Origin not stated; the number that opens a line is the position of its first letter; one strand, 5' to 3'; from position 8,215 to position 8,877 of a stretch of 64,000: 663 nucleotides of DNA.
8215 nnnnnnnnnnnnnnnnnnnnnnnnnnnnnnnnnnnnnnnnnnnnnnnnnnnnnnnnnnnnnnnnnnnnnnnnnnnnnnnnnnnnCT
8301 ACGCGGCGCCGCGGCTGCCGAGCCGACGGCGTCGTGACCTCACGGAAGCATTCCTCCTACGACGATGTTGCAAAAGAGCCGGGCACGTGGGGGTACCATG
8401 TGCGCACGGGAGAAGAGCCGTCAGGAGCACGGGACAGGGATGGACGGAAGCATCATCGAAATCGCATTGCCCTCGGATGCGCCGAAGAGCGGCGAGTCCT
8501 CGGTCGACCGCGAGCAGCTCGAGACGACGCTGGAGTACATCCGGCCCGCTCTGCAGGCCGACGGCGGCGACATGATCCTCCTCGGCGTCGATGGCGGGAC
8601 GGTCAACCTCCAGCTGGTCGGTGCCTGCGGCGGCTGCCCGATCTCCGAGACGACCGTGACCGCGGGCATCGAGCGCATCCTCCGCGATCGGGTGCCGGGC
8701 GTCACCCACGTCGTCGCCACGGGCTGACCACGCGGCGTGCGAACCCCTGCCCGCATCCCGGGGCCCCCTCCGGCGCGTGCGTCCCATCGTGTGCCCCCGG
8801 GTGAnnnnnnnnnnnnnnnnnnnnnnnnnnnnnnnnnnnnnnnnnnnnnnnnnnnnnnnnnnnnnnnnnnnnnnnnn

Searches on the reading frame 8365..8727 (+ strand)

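Call 25: search_protein_families(library=pfam, proteins=[window:8365-8727:+], max_evalue=0.00001)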
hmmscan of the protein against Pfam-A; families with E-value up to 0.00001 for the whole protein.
window:8365-8727:+ (120 aa): 1 family
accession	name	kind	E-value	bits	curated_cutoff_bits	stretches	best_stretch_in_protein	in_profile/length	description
PF01106.22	NifU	-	3.3e-23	82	27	1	54-117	3-67/67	NifU-like domain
